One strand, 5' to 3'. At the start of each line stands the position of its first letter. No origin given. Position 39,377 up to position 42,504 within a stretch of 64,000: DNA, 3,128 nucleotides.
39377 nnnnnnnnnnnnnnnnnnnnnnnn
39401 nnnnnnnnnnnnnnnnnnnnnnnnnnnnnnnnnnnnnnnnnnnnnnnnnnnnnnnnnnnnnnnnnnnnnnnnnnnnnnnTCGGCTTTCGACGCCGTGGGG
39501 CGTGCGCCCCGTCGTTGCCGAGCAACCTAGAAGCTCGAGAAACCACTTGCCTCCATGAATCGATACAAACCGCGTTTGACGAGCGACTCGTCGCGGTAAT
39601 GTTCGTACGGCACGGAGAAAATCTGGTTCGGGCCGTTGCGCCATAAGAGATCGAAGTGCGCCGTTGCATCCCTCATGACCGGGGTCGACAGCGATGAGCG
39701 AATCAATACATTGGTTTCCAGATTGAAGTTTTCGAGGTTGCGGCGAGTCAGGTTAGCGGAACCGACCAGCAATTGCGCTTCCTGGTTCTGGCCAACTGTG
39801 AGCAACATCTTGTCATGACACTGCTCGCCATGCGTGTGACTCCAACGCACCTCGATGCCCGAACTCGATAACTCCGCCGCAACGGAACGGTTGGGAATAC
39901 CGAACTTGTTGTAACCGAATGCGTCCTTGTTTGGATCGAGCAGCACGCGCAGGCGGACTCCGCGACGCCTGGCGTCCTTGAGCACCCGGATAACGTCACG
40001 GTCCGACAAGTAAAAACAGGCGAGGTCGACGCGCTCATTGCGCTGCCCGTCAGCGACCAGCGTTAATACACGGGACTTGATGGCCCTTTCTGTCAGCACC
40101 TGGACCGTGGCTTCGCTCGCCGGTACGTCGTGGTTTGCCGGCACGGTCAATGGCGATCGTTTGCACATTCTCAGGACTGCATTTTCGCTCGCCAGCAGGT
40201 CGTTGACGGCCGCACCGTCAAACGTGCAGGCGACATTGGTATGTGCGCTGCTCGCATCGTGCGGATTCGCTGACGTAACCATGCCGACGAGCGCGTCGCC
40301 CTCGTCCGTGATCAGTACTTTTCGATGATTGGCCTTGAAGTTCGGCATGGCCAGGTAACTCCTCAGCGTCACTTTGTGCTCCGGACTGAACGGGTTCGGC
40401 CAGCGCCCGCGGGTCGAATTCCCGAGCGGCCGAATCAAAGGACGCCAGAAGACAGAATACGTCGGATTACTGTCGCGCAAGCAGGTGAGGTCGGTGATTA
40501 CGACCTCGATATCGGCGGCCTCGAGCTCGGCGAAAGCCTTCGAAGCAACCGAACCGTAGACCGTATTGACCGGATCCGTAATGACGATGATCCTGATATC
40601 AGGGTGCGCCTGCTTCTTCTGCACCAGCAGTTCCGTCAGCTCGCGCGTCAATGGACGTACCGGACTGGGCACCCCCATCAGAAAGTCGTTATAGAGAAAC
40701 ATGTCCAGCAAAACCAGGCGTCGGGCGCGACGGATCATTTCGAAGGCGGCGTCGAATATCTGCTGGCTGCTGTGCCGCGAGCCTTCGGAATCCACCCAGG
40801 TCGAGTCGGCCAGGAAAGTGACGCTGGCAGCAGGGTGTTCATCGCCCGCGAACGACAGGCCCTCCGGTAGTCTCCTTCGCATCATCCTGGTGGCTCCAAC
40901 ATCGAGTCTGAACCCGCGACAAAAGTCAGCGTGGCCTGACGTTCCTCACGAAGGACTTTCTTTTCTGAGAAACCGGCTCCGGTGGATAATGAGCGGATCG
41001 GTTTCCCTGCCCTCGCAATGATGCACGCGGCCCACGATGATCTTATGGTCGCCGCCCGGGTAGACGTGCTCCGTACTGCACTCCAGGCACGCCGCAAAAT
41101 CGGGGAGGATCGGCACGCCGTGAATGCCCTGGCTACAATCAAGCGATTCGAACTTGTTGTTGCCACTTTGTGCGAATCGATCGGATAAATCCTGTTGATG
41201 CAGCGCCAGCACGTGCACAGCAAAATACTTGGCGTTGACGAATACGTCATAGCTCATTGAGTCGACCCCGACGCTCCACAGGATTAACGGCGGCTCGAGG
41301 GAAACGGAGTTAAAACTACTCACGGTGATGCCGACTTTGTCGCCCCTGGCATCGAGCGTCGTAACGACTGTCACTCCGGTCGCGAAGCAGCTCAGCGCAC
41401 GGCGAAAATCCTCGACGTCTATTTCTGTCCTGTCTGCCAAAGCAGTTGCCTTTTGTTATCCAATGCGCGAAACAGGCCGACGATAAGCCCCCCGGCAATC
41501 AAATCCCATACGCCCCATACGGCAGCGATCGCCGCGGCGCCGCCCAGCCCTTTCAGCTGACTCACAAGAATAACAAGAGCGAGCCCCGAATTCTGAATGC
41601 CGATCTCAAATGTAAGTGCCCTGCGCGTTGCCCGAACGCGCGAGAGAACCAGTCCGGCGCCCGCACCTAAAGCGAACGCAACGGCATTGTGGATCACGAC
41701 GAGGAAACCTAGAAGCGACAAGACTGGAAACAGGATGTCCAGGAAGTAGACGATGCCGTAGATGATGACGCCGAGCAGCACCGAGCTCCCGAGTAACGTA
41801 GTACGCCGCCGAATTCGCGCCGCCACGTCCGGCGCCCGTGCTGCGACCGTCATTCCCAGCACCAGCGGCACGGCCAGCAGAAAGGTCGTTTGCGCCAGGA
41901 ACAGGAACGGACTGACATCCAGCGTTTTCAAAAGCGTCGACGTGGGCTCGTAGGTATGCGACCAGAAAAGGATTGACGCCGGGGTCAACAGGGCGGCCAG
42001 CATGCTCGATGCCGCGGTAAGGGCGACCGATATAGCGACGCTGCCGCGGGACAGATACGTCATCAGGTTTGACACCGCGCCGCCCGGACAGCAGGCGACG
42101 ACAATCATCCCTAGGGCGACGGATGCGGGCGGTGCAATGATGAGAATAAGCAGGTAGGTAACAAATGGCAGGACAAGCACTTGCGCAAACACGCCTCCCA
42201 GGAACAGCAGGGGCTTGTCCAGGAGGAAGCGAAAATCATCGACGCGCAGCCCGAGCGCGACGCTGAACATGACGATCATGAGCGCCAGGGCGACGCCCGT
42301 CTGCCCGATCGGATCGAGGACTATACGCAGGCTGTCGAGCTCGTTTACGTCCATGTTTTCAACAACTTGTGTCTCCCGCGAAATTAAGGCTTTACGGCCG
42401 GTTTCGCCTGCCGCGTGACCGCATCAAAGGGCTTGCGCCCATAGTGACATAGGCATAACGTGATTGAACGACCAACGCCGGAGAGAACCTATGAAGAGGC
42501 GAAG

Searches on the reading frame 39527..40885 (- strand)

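Call 69: search_protein_families(library=pfam, proteins=[window:39527-40885:-], max_evalue=0.00001)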
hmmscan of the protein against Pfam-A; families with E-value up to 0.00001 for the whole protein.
window:39527-40885:- (452 aa): 1 family
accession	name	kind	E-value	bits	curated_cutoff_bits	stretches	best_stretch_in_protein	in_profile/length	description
PF13091.12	PLDc_2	-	7e-25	87.8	27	1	284-415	10-132/132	PLD-like domain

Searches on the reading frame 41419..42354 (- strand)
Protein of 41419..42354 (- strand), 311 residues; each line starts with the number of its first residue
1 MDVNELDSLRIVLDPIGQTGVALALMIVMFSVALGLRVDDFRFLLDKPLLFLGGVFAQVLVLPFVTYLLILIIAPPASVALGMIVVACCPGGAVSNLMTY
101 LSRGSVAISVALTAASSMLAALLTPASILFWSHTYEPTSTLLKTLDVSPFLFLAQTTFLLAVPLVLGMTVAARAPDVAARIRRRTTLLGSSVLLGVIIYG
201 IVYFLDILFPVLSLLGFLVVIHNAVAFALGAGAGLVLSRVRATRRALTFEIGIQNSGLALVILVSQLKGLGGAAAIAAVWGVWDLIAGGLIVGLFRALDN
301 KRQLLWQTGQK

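Call 69: search_protein_families(library=pfam, proteins=[window:41419-42354:-], max_evalue=0.00001)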
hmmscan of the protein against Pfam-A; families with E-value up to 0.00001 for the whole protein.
window:41419-42354:- (311 aa): 1 family
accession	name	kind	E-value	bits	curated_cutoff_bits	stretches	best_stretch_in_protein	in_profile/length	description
PF01758.21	SBF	-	5.1e-26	92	24.3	1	22-198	1-178/191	Sodium Bile acid symporter family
